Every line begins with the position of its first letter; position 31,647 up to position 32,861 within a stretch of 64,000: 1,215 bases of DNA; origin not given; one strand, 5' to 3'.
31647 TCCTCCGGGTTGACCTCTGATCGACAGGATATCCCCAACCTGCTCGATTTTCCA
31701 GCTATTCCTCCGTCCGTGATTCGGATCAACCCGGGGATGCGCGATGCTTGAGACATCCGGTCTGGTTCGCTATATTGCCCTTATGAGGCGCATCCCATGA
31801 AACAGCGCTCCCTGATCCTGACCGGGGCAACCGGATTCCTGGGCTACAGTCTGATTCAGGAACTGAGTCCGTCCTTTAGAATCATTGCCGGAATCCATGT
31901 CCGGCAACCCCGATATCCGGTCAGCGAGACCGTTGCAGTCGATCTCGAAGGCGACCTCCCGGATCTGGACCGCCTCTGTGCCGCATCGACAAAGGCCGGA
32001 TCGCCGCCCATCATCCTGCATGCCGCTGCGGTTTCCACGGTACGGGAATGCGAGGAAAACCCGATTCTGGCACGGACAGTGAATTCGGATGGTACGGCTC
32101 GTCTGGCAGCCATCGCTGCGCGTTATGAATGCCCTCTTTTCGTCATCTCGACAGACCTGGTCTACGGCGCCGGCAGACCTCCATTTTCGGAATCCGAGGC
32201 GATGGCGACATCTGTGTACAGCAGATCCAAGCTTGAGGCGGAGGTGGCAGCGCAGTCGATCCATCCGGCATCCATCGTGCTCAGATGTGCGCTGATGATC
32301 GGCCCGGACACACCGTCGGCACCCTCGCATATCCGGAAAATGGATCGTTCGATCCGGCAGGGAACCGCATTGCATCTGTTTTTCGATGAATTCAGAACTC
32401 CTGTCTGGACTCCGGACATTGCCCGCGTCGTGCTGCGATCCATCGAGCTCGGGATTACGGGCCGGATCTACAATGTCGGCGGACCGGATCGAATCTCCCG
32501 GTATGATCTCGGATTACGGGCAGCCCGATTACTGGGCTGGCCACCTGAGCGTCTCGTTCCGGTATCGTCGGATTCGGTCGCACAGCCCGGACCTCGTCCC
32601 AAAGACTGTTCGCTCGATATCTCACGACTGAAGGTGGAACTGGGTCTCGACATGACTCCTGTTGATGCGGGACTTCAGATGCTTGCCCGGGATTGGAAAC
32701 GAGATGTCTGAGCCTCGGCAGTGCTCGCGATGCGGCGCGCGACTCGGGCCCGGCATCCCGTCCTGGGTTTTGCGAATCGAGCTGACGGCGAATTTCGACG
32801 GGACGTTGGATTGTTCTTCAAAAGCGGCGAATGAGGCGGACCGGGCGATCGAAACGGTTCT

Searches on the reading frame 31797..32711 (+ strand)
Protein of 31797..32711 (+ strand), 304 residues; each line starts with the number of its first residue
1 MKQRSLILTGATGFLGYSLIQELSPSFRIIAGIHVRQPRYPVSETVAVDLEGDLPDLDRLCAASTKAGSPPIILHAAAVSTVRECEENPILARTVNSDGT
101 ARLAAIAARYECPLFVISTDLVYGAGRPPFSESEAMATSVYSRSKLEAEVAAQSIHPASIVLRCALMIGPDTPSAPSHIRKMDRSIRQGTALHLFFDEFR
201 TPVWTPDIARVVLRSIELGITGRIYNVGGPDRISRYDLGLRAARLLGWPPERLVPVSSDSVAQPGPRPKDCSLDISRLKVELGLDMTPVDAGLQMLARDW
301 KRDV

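Call 57: search_protein_families(library=pfam, proteins=[window:31797-32711:+], max_evalue=0.0001)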
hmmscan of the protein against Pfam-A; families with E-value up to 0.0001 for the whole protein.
window:31797-32711:+ (304 aa): 6 families
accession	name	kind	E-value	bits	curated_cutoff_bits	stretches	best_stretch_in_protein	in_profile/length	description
PF04321.23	RmlD_sub_bind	-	4.7e-37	128.1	27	1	6-296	3-281/287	RmlD substrate binding domain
PF01370.27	Epimerase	-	2.5e-22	79.9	20.9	1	7-228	2-240/240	NAD dependent epimerase/dehydratase family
PF16363.11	GDP_Man_Dehyd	-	6.8e-11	42.6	27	1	8-159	2-171/332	GDP-mannose 4,6 dehydratase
PF07993.18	NAD_binding_4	-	2.7e-06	27.2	20.1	0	8-26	1-19/258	Male sterility protein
PF02719.21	Polysacc_synt_2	-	4.3e-06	26.6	20.2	1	49-120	58-129/293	Polysaccharide biosynthesis protein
PF01073.25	3Beta_HSD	-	1.6e-05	24.5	22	1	8-150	2-155/280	3-beta hydroxysteroid dehydrogenase/isomerase family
